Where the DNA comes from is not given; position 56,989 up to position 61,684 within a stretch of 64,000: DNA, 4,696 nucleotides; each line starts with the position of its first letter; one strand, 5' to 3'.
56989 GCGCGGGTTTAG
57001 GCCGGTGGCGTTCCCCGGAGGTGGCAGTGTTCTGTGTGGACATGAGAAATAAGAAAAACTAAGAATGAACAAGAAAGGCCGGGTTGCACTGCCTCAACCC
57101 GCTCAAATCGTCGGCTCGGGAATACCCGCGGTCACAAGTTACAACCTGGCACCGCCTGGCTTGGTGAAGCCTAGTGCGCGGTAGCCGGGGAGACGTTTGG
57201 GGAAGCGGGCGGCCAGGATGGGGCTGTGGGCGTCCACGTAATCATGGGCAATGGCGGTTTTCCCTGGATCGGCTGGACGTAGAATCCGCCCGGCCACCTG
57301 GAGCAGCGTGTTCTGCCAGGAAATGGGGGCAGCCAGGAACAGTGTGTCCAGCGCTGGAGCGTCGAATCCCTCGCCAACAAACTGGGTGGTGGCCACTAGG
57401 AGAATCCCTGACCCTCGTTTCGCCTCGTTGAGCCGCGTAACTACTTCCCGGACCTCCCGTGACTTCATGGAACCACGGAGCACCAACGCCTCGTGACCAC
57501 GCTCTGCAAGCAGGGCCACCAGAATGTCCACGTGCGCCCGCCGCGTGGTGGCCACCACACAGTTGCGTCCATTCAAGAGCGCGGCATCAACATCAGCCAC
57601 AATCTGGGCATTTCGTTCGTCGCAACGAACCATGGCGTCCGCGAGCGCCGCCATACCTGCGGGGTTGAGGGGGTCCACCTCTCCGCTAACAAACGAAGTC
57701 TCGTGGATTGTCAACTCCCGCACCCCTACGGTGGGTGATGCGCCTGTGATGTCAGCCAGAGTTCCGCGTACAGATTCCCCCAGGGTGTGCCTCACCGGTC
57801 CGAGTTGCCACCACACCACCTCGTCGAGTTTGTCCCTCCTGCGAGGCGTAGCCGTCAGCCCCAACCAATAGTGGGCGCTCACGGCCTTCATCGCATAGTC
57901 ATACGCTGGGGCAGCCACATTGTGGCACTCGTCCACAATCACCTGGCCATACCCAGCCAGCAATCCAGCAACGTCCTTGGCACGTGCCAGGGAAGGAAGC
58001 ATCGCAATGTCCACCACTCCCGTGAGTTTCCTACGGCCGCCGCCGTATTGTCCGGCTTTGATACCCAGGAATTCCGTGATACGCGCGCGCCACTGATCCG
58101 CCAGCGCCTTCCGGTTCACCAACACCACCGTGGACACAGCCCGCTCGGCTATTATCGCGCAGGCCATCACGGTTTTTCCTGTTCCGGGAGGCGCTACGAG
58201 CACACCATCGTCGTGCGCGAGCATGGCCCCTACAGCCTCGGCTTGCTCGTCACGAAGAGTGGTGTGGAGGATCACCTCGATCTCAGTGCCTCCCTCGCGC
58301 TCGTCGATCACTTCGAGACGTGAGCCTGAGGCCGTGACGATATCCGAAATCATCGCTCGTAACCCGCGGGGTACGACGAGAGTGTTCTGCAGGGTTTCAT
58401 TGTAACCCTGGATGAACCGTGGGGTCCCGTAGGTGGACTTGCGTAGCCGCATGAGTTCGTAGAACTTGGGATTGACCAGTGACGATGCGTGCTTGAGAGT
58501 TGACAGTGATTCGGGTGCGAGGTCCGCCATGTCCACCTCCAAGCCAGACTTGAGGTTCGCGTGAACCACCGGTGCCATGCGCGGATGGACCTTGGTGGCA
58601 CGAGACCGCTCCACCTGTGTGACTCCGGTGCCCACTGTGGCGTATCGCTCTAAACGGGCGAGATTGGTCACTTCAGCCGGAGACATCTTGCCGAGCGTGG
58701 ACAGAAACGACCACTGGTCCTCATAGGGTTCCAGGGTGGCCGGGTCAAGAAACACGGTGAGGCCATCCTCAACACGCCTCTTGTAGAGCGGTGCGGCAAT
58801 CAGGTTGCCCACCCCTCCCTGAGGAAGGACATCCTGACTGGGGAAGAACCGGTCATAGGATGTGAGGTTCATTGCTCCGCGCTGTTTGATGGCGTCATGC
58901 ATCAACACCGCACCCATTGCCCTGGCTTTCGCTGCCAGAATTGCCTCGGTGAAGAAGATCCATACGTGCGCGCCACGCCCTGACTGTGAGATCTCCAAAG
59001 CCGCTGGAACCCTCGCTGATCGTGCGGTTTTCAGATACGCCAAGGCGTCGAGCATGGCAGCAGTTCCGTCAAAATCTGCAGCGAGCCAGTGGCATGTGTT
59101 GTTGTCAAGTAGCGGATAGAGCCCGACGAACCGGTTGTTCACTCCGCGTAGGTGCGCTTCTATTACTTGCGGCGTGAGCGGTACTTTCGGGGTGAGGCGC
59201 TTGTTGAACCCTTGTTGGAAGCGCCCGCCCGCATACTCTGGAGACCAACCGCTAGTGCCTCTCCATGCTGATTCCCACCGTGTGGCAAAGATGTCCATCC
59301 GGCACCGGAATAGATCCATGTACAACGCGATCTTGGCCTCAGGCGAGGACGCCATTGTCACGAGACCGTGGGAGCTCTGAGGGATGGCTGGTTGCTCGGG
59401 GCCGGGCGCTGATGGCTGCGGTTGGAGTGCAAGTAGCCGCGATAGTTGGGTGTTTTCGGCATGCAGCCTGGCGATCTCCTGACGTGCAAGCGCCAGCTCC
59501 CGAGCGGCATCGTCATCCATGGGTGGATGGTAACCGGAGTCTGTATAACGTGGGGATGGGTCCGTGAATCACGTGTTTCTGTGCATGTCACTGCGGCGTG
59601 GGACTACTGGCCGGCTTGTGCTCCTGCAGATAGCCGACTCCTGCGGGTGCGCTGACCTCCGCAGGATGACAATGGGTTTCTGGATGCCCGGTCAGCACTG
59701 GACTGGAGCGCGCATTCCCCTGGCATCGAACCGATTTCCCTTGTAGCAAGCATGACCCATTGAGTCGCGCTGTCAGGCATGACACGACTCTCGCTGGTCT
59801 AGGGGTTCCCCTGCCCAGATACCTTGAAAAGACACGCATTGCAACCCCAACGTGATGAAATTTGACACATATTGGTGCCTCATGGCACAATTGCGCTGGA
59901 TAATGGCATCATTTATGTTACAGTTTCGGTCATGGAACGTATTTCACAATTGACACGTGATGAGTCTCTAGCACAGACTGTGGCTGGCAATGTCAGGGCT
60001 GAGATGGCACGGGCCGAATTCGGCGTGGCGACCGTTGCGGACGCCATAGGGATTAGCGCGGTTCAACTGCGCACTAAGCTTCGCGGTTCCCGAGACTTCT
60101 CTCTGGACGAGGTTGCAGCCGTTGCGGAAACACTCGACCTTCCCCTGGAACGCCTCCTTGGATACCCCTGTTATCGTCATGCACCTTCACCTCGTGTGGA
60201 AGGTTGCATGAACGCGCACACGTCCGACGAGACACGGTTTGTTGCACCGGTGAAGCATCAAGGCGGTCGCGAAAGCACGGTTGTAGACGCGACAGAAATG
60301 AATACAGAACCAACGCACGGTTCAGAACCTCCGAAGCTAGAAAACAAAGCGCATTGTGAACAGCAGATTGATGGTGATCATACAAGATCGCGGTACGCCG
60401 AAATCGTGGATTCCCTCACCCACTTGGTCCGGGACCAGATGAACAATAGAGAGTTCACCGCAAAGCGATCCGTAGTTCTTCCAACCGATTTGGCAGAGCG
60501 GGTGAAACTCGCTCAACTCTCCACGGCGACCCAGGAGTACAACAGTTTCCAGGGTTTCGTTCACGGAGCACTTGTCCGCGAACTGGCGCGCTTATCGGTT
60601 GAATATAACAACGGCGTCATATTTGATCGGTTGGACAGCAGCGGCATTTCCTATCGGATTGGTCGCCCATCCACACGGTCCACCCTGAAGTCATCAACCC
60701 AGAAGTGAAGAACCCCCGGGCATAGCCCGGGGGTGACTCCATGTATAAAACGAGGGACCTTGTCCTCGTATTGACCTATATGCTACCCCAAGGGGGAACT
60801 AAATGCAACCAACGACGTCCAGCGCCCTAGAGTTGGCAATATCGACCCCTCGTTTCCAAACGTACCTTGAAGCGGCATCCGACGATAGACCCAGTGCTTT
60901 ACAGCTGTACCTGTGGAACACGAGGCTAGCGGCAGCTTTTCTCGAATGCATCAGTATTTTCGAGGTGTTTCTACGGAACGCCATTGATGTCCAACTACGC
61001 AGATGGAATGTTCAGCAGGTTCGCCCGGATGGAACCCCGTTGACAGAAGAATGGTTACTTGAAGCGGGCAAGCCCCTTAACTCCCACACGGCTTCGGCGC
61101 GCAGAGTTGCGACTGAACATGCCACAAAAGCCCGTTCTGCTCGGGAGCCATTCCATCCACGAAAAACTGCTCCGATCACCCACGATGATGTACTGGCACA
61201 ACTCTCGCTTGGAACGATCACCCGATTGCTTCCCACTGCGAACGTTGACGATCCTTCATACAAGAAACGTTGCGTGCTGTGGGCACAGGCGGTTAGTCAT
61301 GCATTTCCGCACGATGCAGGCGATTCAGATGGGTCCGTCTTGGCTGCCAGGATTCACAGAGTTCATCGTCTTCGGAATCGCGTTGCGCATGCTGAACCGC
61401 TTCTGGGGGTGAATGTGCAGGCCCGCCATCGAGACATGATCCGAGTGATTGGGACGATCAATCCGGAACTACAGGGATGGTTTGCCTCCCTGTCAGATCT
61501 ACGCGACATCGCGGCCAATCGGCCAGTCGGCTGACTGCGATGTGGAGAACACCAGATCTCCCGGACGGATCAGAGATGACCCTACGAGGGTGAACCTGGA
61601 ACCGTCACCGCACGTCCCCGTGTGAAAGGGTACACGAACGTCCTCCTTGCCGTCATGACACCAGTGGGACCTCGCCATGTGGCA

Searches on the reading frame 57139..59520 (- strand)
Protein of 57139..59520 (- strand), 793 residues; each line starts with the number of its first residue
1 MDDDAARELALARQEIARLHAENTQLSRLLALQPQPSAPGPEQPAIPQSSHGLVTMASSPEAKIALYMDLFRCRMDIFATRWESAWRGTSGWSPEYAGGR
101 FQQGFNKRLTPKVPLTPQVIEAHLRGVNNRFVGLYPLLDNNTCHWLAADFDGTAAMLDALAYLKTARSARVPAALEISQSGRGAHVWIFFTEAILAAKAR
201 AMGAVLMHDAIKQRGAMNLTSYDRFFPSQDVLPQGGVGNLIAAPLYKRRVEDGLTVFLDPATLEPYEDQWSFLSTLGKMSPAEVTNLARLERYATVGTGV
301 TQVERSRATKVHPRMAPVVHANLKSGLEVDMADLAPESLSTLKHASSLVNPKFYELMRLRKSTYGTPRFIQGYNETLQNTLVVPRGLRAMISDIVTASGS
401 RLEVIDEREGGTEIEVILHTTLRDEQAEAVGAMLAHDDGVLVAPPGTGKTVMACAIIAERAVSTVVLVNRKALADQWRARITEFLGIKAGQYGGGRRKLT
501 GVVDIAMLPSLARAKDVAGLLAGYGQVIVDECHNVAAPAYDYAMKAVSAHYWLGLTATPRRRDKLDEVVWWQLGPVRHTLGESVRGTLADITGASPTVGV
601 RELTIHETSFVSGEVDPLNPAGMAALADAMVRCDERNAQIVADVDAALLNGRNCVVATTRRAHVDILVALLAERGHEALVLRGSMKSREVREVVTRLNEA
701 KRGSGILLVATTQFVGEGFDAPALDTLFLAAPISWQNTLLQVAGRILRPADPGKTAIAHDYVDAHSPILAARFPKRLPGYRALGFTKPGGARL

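Call 27: search_protein_families(library=pfam, proteins=[window:57139-59520:-], max_evalue=0.001)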
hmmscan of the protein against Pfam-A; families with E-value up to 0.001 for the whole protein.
window:57139-59520:- (793 aa): 4 families
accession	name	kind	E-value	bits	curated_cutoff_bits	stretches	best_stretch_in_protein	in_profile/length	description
PF22548.2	AEP-TOTE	-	7.1e-72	242.2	27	1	63-286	2-229/230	TOTE conflict system, Archaeo-Eukaryotic Primase domain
PF04851.21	ResIII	-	1e-20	74.8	22.5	1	421-561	3-164/164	Type III restriction enzyme, res subunit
PF00270.35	DEAD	-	5.8e-09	36.3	26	1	425-560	3-161/167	DEAD/DEAH box helicase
PF00271.37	Helicase_C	-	5.8e-08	33.4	23.5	1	649-748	13-108/110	Helicase conserved C-terminal domain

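Call 28: search_protein_families(library=padloc, proteins=[window:57139-59520:-], max_evalue=0.001)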
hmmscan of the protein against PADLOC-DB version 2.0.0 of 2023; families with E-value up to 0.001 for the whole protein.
window:57139-59520:- (793 aa): 15 families
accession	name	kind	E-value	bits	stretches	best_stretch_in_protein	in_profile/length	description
PDLC01465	PrimPol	-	1.5e-68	229.4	1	58-287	17-240/276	"CAS-I,CAS-II,CAS-III,CAS-IV,CAS-V,CAS-VI; associated"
PDLC01101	PrimPol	-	5.9e-18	62.8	1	61-345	127-353/490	adaptation polymerase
PDLC02707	PbeA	-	1.1e-17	61.9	2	419-562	250-416/672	PbeA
PDLC02704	PbeA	-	7.2e-13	45.9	0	527-562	387-421/682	PbeA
PDLC03659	mREase_IV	-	1.9e-09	34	1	438-766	241-570/945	Type IV methyl-directed restriction enzyme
PDLC02706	PbeA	-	2e-06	24.7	0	527-562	399-434/722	PbeA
PDLC03658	mREase_IV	-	3.3e-06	23.1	1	434-566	240-378/953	Type IV methyl-directed restriction enzyme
PDLC02864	DpdF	-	1.5e-05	22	0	631-760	215-339/610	DpdF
PDLC02703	PbeA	-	1.7e-05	21.7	0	425-482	250-312/626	PbeA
PDLC01439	typeIV_DinG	-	4.8e-05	20.2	0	423-477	17-75/575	CAS-IV-A; associated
PDLC03920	MkoA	-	7.3e-05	19.2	1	350-459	552-654/1112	-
PDLC03051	REase_MTase_I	-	0.00044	15.4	0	684-751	534-602/1591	Type I restriction enzyme-methyltransferase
PDLC02870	DpdF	-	0.00046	16.8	0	629-766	204-337/534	DpdF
PDLC00659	HmaA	-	0.00072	15.5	0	440-543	126-243/1176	SNF2 helicase / DEAD-box helicase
PDLC03747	RT_UG10_small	-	0.00079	16.3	0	108-246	32-175/824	DRT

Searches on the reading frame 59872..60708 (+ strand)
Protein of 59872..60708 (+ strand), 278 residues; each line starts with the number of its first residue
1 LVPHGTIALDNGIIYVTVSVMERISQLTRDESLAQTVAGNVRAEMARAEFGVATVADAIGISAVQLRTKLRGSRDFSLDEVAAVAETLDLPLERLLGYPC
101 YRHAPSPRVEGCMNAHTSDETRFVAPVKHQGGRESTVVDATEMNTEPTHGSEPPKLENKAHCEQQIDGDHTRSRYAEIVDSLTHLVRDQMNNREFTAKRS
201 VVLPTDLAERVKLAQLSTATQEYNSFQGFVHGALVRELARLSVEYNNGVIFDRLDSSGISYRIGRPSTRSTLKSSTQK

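Call 27: search_protein_families(library=pfam, proteins=[window:59872-60708:+], max_evalue=0.001)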
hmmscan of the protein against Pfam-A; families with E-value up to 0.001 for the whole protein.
window:59872-60708:+ (278 aa): 1 family
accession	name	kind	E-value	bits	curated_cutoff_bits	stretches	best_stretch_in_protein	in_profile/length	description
PF08667.16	BetR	-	1.1e-05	26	21.6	1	40-116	9-85/148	BetR domain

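Call 28: search_protein_families(library=padloc, proteins=[window:59872-60708:+], max_evalue=0.001)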
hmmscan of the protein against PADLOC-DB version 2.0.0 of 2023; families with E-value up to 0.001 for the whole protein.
window:59872-60708:+ (278 aa): 0 families

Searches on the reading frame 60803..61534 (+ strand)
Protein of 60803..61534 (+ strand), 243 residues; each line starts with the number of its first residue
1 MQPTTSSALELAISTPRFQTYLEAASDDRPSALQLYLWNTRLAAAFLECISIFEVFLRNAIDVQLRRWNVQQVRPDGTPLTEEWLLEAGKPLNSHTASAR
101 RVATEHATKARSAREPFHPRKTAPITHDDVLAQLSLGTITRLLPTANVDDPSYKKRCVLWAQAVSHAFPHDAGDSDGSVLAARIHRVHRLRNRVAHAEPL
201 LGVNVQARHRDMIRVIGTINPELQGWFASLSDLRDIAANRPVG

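Call 27: search_protein_families(library=pfam, proteins=[window:60803-61534:+], max_evalue=0.001)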
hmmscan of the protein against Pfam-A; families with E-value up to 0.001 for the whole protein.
window:60803-61534:+ (243 aa): 1 family
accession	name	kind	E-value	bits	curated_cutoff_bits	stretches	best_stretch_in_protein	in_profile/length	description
PF07751.16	Abi_2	-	9.4e-06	26.5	25.6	1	32-200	34-182/184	Abi-like protein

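Call 28: search_protein_families(library=padloc, proteins=[window:60803-61534:+], max_evalue=0.001)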
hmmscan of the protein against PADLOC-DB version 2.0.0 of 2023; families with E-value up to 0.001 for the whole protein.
window:60803-61534:+ (243 aa): 1 family
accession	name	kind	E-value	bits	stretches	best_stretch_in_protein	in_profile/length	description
PDLC04038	PD-T4-5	-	2.5e-13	48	1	13-200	14-204/309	-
